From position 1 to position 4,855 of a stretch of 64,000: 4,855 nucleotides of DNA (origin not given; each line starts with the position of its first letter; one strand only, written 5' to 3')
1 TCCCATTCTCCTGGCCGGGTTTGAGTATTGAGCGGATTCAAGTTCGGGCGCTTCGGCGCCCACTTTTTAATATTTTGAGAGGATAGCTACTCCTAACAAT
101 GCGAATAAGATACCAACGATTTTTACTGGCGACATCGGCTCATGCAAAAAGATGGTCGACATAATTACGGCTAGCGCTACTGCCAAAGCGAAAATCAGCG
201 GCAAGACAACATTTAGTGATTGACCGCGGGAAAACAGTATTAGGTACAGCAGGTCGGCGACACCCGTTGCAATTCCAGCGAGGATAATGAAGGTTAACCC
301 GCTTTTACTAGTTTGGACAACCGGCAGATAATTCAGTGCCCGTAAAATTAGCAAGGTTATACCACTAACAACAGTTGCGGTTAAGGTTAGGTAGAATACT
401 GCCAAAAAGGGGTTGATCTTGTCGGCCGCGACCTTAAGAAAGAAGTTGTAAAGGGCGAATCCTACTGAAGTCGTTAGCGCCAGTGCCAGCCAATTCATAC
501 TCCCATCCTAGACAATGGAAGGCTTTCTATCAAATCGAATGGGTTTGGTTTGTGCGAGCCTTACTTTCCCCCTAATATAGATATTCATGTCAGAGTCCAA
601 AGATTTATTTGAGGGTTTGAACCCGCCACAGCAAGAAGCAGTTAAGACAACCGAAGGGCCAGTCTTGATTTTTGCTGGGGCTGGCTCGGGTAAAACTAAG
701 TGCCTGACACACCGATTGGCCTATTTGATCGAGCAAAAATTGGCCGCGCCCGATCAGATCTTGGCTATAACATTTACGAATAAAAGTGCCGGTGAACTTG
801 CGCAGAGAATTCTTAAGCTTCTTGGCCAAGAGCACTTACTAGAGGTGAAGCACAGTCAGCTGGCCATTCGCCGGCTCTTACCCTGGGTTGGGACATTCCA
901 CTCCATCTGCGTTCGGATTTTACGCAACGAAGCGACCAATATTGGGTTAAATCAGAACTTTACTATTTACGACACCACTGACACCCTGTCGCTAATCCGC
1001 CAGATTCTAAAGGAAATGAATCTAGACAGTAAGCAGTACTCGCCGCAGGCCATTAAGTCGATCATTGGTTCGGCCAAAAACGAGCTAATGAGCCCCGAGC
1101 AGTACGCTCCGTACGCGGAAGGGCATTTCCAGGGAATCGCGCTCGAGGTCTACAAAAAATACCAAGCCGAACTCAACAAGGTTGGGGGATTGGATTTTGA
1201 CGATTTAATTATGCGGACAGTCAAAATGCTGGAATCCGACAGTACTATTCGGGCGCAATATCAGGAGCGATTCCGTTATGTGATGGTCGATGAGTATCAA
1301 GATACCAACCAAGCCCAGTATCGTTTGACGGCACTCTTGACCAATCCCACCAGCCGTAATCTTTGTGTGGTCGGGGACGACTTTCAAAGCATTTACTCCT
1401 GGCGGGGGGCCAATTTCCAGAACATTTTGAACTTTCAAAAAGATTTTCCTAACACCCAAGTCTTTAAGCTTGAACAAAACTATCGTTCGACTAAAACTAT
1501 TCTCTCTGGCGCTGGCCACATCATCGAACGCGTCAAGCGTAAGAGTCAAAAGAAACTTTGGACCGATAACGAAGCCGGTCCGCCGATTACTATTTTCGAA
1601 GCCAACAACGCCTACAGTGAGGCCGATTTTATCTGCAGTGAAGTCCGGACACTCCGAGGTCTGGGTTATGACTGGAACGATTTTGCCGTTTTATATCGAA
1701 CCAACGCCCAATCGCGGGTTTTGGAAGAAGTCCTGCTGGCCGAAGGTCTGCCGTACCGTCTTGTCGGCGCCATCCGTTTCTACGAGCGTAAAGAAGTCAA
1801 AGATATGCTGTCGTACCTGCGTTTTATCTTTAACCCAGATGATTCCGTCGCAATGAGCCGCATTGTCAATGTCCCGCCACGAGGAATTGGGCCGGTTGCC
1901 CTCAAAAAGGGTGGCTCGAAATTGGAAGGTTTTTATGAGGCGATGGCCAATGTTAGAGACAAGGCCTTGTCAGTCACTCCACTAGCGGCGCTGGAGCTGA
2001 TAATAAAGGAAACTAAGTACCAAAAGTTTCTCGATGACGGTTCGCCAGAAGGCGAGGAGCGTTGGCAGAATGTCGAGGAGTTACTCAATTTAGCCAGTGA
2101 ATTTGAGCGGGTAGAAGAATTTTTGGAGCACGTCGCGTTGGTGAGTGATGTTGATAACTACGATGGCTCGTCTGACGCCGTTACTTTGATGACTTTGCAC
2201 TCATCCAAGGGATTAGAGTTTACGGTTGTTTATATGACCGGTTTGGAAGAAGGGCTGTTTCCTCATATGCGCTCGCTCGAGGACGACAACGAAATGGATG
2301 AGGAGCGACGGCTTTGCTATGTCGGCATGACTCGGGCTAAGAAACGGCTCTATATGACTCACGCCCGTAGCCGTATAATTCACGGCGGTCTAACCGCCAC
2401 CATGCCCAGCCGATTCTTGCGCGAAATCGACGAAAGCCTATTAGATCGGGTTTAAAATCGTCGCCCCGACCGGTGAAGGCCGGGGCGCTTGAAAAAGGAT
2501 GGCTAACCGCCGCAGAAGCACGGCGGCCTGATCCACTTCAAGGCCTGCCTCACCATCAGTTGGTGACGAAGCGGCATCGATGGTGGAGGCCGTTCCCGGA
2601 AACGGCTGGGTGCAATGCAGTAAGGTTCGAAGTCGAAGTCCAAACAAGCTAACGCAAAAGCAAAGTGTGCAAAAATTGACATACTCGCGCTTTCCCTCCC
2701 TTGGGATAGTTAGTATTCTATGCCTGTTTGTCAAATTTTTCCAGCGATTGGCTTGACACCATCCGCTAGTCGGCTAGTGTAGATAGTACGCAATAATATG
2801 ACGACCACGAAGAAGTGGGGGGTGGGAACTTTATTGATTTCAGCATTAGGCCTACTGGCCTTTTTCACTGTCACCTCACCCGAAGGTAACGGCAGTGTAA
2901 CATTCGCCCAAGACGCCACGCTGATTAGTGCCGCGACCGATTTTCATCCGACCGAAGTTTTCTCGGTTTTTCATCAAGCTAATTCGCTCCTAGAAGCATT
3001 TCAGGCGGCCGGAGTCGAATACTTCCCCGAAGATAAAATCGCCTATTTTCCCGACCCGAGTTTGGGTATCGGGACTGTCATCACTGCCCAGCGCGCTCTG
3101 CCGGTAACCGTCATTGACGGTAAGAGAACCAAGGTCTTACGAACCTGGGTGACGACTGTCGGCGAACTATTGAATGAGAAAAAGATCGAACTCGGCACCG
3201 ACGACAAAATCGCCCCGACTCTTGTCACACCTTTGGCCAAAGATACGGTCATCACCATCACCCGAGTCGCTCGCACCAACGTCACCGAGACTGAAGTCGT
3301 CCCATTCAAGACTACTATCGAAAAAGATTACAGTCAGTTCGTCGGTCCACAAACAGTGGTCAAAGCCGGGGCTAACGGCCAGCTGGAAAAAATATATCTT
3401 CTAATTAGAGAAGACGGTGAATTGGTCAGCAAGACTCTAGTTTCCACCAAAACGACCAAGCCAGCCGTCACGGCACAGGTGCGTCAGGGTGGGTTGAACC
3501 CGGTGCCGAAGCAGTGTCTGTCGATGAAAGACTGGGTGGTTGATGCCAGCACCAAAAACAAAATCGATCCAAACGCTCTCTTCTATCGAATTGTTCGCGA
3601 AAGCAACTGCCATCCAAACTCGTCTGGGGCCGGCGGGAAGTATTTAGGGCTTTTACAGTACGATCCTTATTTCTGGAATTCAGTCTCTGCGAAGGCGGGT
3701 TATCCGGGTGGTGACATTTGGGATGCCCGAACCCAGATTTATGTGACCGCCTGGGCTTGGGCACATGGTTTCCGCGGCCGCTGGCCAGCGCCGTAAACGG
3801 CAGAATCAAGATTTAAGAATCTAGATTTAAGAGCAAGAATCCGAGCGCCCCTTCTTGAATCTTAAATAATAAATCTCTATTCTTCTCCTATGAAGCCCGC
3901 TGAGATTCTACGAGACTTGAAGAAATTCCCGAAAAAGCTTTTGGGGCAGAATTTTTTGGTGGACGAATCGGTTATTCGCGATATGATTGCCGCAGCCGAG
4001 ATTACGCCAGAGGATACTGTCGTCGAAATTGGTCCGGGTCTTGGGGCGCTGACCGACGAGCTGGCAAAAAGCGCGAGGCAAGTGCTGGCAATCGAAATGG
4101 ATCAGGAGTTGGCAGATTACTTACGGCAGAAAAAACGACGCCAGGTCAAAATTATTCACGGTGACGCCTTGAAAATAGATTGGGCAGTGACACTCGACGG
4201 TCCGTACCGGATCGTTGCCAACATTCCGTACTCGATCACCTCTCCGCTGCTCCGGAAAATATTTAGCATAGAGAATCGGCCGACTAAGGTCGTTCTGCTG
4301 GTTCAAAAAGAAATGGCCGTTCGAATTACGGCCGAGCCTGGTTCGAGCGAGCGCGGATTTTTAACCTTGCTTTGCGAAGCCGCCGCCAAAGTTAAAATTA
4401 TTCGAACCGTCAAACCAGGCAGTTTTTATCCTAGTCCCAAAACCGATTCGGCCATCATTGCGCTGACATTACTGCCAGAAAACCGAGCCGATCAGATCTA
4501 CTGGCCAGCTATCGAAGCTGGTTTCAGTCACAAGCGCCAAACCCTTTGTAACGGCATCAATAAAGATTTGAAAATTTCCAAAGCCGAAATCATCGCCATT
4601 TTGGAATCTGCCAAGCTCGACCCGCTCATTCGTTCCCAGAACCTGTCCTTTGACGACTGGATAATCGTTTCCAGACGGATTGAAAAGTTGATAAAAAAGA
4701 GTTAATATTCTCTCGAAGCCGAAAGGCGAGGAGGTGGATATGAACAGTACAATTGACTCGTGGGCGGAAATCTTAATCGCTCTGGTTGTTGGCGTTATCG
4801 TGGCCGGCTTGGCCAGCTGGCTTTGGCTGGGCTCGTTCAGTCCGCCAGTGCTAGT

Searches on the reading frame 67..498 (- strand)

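Call 60: search_protein_families(library=pfam, proteins=[window:67-498:-], max_evalue=0.00001)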
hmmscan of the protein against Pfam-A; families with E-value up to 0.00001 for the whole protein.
window:67-498:- (143 aa): 1 family
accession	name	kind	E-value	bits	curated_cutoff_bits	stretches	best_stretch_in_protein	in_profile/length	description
PF00892.27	EamA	-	7.6e-14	52.6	28.2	1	3-141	3-134/135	EamA-like transporter family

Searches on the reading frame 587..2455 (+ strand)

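Call 57: search_protein_families(library=pfam, proteins=[window:587-2455:+], max_evalue=0.00001)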
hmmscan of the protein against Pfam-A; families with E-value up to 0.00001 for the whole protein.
window:587-2455:+ (622 aa): 5 families
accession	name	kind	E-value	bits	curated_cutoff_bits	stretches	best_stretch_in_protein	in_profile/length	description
PF00580.27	UvrD-helicase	-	3.1e-90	303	23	1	11-288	1-271/271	UvrD/REP helicase N-terminal domain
PF13361.12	UvrD_C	-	2.9e-71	241.2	25.6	2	294-440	2-148/350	UvrD-like helicase C-terminal domain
PF13245.12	AAA_19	-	1.8e-19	70.7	25.1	1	15-271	1-132/134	AAA domain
PF13538.12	UvrD_C_2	-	2.6e-09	37.2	27.4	1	532-590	2-51/52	UvrD-like helicase C-terminal domain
PF01443.25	Viral_helicase1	-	1.7e-08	35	21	0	226-283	56-112/228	Viral superfamily 1 RNA helicase core domain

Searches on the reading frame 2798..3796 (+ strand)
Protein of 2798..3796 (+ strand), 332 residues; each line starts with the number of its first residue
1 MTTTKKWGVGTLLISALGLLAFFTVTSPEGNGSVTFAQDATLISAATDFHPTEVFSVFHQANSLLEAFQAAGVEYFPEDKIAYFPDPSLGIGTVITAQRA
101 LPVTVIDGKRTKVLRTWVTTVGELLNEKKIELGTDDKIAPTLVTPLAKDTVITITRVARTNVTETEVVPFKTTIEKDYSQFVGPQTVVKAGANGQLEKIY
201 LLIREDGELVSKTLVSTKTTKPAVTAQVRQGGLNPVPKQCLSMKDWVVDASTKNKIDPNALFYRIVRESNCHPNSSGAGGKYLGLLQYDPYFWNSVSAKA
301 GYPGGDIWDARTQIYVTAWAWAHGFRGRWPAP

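Call 57: search_protein_families(library=pfam, proteins=[window:2798-3796:+], max_evalue=0.00001)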
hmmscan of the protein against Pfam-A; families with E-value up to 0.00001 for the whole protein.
window:2798-3796:+ (332 aa): 2 families
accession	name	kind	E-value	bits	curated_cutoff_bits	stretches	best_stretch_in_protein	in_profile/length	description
PF07501.17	G5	-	9.5e-15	55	23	1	160-231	2-73/75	G5 domain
PF03990.20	DUF348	-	2.8e-08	33.8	24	1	103-142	1-40/41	G5-linked-Ubiquitin-like domain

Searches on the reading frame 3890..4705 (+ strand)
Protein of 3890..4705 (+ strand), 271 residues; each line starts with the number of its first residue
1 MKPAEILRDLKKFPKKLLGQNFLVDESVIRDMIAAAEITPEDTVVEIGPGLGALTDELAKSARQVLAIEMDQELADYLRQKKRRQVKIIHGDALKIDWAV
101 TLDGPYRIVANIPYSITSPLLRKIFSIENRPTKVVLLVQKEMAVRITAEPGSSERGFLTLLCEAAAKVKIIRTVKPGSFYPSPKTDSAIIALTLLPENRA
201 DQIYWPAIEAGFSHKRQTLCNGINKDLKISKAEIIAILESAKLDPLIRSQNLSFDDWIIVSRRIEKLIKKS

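Call 57: search_protein_families(library=pfam, proteins=[window:3890-4705:+], max_evalue=0.00001)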
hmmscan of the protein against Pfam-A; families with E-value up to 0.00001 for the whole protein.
window:3890-4705:+ (271 aa): 1 family
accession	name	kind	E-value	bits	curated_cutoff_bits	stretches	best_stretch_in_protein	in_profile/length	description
PF00398.26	RrnaAD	-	2.5e-53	181.3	24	1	15-257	5-254/263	Ribosomal RNA adenine dimethylase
